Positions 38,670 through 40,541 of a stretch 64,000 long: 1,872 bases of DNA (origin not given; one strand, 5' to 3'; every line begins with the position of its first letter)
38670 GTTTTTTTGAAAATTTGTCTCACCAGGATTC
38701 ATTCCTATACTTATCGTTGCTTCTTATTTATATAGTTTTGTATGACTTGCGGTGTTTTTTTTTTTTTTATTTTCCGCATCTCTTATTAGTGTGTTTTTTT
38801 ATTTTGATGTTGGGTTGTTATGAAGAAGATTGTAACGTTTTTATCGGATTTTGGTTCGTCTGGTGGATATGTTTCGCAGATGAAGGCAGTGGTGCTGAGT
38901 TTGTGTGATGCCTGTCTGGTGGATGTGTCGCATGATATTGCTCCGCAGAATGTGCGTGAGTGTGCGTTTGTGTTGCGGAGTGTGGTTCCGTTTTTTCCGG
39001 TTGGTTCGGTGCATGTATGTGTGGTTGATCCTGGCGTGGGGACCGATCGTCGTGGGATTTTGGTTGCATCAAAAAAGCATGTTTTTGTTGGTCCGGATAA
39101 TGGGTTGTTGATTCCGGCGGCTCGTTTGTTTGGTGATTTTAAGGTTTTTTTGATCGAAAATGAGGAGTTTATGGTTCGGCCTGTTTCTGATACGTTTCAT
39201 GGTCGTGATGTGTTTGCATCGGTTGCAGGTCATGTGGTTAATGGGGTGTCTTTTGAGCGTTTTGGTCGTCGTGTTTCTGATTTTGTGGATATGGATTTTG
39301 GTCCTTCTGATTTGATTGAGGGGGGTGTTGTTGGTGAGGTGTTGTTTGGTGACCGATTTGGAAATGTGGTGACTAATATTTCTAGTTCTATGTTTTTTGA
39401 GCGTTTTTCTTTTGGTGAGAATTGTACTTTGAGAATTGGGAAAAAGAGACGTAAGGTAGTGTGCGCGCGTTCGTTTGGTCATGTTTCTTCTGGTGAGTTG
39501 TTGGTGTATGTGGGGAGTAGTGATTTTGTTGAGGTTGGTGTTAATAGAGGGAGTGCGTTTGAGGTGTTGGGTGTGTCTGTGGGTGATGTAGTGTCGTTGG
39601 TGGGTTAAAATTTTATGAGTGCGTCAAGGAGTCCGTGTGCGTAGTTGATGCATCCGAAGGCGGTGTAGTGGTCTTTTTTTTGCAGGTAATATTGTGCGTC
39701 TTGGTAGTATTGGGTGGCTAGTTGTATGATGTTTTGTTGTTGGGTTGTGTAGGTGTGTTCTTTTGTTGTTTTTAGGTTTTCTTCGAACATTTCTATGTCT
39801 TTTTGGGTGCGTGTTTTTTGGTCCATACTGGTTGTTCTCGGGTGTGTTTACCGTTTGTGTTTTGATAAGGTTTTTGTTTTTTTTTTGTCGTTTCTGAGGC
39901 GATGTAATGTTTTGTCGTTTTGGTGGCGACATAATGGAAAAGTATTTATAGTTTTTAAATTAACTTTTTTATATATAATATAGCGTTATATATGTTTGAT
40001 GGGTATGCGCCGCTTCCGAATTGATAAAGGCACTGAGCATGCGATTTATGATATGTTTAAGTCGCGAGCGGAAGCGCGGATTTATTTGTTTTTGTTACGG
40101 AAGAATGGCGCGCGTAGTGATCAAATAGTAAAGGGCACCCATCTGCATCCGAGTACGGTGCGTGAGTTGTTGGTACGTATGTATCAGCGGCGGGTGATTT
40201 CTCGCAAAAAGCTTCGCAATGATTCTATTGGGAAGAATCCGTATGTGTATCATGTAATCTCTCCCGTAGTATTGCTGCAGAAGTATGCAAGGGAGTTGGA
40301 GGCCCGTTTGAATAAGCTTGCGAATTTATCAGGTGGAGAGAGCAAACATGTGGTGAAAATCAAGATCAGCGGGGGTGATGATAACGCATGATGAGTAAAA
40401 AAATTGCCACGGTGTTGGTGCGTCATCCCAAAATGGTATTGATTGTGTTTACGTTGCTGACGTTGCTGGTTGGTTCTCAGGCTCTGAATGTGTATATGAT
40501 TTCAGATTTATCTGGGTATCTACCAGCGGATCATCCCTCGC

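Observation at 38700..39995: About 1.3 kb G+T-rich, A-poor compositional island containing the DUF62 SAM hydroxide adenosyltransferase gene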

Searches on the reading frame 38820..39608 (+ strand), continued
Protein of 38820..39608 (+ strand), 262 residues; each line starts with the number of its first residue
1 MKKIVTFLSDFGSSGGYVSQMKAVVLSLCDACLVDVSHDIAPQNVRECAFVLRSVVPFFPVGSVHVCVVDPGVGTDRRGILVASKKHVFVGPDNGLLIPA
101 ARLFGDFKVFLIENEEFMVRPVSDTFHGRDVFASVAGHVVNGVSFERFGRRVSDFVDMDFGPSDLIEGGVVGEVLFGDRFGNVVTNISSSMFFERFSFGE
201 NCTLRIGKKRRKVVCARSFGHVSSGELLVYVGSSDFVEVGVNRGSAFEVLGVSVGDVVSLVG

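Call 21: find_encoding_contigs(protein=P0125, flank=10000, max_places=3)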
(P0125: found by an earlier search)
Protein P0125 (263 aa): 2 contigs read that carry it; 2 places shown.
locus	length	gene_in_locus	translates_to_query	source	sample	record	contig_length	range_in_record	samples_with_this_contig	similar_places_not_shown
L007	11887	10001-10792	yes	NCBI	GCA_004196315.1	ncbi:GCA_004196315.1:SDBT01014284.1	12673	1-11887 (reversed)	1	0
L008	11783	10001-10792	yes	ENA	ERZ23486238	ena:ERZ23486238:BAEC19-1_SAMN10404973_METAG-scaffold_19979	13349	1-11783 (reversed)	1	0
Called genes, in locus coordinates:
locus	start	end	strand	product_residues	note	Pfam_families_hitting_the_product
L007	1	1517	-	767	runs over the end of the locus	?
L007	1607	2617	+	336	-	PF00850:Hist_deacetyl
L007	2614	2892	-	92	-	-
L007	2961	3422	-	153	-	PF01467:CTP_transf_like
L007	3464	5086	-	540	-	PF01943:Polysacc_synt, PF13440:Polysacc_synt_3, PF01554:MatE (weak)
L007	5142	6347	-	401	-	PF00483:NTP_transferase, PF12804:NTP_transf_3, PF24894:Hexapep_GlmU (faint), PF25084:LbH_EIF2B, PF00132:Hexapep, PF14602:Hexapep_2 (weak), PF25087:GMPPB_C, PF25084:LbH_EIF2B (weak)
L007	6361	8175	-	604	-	PF13522:GATase_6, PF13537:GATase_7, PF01380:SIS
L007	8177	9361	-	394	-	PF00483:NTP_transferase, PF12804:NTP_transf_3, PF00132:Hexapep, PF25084:LbH_EIF2B, PF00132:Hexapep (weak), PF25087:GMPPB_C, PF00132:Hexapep, PF14602:Hexapep_2 (weak), +1 more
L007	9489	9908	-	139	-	-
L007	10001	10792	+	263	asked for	PF01887:SAM_HAT_N, PF20257:SAM_HAT_C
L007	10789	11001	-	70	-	PF04010:DUF357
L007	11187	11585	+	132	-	PF01978:TrmB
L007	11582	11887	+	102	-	?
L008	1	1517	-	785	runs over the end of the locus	-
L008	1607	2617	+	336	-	PF00850:Hist_deacetyl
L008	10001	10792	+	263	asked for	PF01887:SAM_HAT_N, PF20257:SAM_HAT_C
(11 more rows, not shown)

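Call 36: find_related_loci(query=A3, collection=metagenome_contigs, flank=4000)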
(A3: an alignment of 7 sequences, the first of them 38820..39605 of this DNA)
Query A3 (262 aa) in metagenome_contigs; peptide patterns used: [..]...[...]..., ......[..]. (x = any residue, [..] = any of these).
600 stretches matched a pattern (row limit reached: there are more); 597 encode a relative of the query (tblastn E <= 1e-3); the best 80 are kept; 80 distinct loci.
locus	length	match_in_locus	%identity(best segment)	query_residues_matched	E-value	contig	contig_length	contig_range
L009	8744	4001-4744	50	3-250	4e-84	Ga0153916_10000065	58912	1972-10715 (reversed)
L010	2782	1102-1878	45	3-261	7e-85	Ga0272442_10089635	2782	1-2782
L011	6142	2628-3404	47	3-261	5e-83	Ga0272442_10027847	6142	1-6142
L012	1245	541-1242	48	3-236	9e-80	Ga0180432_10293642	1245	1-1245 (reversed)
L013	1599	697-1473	44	4-260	5e-69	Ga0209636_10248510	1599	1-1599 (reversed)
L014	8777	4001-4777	43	3-261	7e-66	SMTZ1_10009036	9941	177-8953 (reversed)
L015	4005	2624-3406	43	2-260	3e-65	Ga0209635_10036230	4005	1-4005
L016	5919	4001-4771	44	4-258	1e-64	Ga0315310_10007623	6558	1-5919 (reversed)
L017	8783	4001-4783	45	4-261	5e-64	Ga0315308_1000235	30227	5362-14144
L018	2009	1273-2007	46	4-245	2e-65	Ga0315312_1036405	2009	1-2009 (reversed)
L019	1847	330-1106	41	3-261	2e-65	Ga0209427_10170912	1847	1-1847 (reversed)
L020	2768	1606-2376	38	4-258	1e-63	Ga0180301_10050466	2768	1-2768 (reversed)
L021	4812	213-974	45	4-255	1e-62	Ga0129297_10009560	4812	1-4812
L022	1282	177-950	40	3-260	2e-66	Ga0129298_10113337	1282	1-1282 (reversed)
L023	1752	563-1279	44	3-242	1e-63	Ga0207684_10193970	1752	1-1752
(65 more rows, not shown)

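Call 62: search_solved_structures(query=window:38820-39605:+, max_evalue=1e-10, show_alignments=1)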
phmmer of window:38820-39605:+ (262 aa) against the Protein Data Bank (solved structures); distinct sequences matched with E-value up to 1e-10: 16.
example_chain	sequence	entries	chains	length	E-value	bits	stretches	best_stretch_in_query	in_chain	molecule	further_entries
2zbu_A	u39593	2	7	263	1e-49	172.8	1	5-259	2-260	Uncharacterized conserved protein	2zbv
2wr8_A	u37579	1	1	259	5.4e-40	140.9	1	4-258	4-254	PUTATIVE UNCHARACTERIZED PROTEIN PH0463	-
1wu8_A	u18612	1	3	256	8.7e-40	140.3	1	5-258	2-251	hypothetical protein PH0463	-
2cw5_A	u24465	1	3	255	1.2e-39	139.8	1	5-259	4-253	Bacterial fluorinating enzyme homolog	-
2f4n_A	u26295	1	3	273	1.5e-32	116.5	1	4-260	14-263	Hypothetical protein MJ1651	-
2q6o_A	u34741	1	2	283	2.5e-32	115.8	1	3-259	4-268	Hypothetical Protein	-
2q6i_A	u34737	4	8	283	3.5e-32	115.4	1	3-259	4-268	Hypothetical protein | chlorinase | Adenosyl-chloride synthase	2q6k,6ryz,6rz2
22uy_A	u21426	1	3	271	5.4e-32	114.7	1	4-259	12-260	(R)-S-adenosyl-L-methionine hydrolase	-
2q6l_A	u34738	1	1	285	1.8e-31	113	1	3-259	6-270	Hypothetical protein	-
7ccg_A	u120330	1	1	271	4e-30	108.6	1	2-260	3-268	DNA-directed RNA polymerase subunit delta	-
7xto_A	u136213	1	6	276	6.7e-27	98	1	3-254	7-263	soil bacterial derived chlorinase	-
2v7t_A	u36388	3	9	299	3.7e-20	76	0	3-86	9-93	5'-FLUORO-5'-DEOXYADENOSINE SYNTHASE | 5'-FLUORO-5'-DEOXY ADENOSINE SYNTHETASE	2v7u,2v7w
2v7x_A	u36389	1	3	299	2.5e-19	73.2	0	3-86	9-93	5'-FLUORO-5'-DEOXYADENOSINE SYNTHASE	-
1rqp_A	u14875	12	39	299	2.5e-19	73.2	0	3-86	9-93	5'-fluoro-5'-deoxyadenosine synthase | 5'-FLUORO-5'-DEOXY-ADENOSINE SYNTHASE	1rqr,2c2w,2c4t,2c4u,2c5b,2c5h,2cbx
5lmz_A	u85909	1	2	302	6.1e-18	68.7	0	2-85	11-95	Fluorinase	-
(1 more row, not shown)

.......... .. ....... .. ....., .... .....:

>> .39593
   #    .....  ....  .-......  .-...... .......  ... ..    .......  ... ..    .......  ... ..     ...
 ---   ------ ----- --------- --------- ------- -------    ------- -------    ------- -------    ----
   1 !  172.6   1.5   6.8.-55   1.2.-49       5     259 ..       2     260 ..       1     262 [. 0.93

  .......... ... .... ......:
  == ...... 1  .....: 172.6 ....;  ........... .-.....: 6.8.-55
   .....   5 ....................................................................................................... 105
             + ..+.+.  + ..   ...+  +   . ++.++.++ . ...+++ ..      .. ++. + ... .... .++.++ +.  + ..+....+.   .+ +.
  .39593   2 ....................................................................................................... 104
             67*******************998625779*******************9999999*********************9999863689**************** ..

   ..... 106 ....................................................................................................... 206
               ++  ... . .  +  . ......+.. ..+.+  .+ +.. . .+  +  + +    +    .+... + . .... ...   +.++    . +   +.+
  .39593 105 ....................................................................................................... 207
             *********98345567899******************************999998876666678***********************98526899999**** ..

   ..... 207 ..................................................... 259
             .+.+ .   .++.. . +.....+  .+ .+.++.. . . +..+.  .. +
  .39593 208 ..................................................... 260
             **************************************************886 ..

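Call 63: search_protein_families(library=pfam, proteins=[L005:10001-10816:+, L001:9998-10777:+, L005:10819-11028:-], max_evalue=0.001)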
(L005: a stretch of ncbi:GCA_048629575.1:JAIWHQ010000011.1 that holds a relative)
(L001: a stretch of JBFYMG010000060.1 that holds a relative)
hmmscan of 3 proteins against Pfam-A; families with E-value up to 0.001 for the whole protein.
L005:10001-10816:+ (272 aa): 2 families
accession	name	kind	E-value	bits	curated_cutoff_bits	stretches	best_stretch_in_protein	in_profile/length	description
PF01887.21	SAM_HAT_N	-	7.1e-56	188.5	26.3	1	14-158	1-145/145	SAM hydroxide adenosyltransferase N-terminal domain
PF20257.3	SAM_HAT_C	-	2.5e-26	92.2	25.5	1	181-267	1-83/84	SAM hydroxide adenosyltransferase C-terminal domain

L001:9998-10777:+ (260 aa): 2 families
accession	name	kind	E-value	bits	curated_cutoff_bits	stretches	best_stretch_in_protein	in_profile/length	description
PF01887.21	SAM_HAT_N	-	2.6e-55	186.6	26.3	1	4-148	1-145/145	SAM hydroxide adenosyltransferase N-terminal domain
PF20257.3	SAM_HAT_C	-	1.7e-26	92.8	25.5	1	171-257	1-83/84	SAM hydroxide adenosyltransferase C-terminal domain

L005:10819-11028:- (70 aa): 1 family
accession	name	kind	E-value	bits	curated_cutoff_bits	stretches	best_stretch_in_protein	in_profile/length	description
PF04010.18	DUF357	-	8.1e-19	67.8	29.4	1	11-68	3-68/73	Protein of unknown function (DUF357)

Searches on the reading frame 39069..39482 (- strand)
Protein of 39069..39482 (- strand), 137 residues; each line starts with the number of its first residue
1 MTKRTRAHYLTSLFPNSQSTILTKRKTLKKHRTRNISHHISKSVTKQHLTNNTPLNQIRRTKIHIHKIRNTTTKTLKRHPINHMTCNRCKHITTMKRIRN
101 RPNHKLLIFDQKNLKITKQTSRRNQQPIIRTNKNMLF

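Call 45: search_protein_families(library=pfam, proteins=[window:39069-39482:-], max_evalue=0.0001)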
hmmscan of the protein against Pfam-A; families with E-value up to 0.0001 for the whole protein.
window:39069-39482:- (137 aa): 0 families

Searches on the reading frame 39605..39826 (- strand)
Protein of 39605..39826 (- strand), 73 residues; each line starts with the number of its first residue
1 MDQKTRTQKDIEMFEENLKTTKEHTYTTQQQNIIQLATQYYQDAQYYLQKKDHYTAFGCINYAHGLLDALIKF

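Call 7: search_protein_families(library=pfam, proteins=[window:39605-39826:-], max_evalue=0.01)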
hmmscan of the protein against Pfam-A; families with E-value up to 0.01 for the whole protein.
window:39605-39826:- (73 aa): 1 family
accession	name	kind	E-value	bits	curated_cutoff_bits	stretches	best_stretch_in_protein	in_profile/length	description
PF04010.18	DUF357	-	7.6e-19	67.9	29.4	1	9-71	1-68/73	Protein of unknown function (DUF357)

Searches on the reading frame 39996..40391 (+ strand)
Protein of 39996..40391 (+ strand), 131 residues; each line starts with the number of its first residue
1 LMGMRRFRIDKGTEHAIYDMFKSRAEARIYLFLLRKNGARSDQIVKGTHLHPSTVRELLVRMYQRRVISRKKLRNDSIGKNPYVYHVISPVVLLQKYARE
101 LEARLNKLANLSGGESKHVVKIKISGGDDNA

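Call 7: search_protein_families(library=pfam, proteins=[window:39996-40391:+], max_evalue=0.01)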
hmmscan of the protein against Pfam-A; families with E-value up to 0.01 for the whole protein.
window:39996-40391:+ (131 aa): 4 families
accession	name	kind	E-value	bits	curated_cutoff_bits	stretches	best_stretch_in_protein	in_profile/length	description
PF02002.24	TFIIE_alpha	-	2.4e-06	27.8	22.9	1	28-90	17-79/105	TFIIE alpha subunit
PF01978.25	TrmB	-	7.8e-05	22.9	25.6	1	24-90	8-67/68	Sugar-specific transcriptional regulator TrmB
PF08221.17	HTH_9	-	0.001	19.6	23.4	1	27-68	16-57/62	RNA polymerase III subunit RPC82 helix-turn-helix domain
PF22536.2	POLR3C_WHD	-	0.0033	17.8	30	1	17-77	5-64/77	POLR3C, C-terminal winged-helix domain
